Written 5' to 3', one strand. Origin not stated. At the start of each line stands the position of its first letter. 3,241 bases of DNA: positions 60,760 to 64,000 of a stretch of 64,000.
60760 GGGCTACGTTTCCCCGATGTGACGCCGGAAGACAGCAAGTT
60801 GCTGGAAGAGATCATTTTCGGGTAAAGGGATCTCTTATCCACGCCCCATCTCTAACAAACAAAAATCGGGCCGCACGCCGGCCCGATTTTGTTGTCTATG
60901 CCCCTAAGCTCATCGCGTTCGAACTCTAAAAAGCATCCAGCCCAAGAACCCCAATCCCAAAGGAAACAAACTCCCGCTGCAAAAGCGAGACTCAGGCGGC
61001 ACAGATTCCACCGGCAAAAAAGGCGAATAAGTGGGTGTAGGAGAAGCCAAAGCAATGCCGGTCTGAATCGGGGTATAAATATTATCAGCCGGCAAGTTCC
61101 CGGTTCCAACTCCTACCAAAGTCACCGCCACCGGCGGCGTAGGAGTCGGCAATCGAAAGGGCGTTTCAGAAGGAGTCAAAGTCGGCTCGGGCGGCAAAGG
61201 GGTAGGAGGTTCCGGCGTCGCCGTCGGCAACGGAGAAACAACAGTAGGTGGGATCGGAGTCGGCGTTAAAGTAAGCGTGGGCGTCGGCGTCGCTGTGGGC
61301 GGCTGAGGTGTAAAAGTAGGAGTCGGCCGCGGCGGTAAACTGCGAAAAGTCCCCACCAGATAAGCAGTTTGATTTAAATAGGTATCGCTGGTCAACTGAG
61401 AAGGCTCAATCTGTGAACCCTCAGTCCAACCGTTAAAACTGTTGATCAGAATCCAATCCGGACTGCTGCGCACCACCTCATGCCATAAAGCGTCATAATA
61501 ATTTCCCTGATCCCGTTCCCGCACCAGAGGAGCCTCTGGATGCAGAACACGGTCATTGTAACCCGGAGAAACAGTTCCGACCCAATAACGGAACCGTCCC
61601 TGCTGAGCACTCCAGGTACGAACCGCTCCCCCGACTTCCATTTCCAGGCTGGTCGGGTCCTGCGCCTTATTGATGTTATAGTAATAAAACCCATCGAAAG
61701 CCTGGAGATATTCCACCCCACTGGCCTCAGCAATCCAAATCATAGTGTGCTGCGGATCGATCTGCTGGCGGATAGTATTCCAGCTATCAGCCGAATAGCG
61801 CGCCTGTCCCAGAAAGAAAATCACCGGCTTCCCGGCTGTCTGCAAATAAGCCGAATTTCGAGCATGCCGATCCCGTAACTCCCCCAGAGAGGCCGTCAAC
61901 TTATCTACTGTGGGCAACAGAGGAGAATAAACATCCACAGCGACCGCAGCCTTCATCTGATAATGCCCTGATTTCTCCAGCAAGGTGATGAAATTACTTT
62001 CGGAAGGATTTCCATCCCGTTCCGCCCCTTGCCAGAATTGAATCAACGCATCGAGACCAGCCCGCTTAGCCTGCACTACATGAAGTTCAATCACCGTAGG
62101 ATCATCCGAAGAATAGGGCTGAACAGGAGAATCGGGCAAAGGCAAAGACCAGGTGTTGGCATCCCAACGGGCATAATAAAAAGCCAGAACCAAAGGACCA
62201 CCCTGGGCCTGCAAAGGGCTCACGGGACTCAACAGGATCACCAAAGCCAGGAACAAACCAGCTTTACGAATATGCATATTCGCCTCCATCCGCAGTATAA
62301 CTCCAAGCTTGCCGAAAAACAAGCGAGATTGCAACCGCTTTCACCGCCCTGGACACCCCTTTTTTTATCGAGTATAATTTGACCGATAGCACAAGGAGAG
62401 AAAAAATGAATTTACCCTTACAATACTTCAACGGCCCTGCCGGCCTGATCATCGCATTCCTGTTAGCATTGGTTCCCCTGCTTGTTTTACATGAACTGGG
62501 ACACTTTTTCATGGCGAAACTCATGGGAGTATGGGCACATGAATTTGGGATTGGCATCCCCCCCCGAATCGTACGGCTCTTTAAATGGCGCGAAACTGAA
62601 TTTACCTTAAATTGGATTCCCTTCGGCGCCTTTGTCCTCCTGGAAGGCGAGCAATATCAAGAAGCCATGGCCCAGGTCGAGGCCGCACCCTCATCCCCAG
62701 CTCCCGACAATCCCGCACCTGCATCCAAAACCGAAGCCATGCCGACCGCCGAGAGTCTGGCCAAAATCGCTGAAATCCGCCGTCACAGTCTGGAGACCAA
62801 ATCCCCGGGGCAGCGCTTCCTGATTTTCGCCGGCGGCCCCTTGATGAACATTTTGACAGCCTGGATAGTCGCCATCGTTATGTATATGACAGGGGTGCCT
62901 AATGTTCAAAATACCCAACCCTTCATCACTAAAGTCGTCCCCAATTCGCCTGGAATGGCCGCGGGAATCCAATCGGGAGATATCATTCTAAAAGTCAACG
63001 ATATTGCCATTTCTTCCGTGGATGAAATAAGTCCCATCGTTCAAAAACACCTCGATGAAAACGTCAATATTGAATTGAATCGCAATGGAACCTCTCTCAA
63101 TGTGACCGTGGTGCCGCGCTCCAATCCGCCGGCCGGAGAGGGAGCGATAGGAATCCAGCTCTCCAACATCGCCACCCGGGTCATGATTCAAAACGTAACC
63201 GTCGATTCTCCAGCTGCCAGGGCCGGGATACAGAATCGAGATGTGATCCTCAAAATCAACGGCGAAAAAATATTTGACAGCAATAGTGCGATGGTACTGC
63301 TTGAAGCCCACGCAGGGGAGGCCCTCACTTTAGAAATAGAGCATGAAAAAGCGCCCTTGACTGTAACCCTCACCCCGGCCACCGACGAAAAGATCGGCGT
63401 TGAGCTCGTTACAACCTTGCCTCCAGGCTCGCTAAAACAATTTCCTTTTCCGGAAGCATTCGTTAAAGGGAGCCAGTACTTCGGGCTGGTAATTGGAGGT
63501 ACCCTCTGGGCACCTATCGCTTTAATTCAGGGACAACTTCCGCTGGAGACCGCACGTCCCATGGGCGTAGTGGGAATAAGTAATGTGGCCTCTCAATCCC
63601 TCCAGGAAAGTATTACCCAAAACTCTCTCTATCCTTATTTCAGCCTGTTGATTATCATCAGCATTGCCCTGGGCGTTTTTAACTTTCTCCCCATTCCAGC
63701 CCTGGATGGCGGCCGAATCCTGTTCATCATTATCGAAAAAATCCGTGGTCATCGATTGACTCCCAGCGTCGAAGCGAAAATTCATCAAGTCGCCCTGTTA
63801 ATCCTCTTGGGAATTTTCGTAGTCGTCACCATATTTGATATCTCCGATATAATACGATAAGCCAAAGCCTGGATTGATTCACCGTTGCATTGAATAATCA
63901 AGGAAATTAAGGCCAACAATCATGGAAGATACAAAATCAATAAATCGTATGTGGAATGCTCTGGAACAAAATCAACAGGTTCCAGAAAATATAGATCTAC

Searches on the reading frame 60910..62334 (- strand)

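Call 82: search_protein_families(library=pfam, proteins=[window:60910-62334:-], max_evalue=0.001)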
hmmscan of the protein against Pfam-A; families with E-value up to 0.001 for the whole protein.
window:60910-62334:- (474 aa): 2 families
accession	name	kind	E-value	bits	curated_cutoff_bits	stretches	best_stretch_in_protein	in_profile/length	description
PF16317.11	Glyco_hydro_99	-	1.1e-23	84.4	33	1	73-313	64-308/341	Glycosyl hydrolase family 99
PF03659.20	Glyco_hydro_71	-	1.2e-05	24.7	34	1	118-314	51-243/375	Glycosyl hydrolase family 71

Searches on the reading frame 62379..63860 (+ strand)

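Call 82: search_protein_families(library=pfam, proteins=[window:62379-63860:+], max_evalue=0.001)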
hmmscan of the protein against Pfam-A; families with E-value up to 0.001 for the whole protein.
window:62379-63860:+ (493 aa): 6 families
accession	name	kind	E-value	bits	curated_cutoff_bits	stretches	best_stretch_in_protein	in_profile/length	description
PF02163.28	Peptidase_M50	-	1.6e-47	162.1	27.2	1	26-478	1-220/221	Peptidase family M50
PF17820.7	PDZ_6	-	4.5e-26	90.8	27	2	182-235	1-54/54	PDZ domain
PF13180.12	PDZ_2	-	2.3e-24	85.9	27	2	255-331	1-78/80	PDZ domain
PF00595.29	PDZ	-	4.4e-14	53.1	23.2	2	178-216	24-62/81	PDZ domain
PF14685.13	PDZ_Tricorn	-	4.6e-08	33.4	25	0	190-238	31-81/88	Tricorn protease PDZ domain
PF04495.20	GRASP55_65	-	3.3e-07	31.1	27.7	0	182-262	46-128/138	GRASP55/65 PDZ-like domain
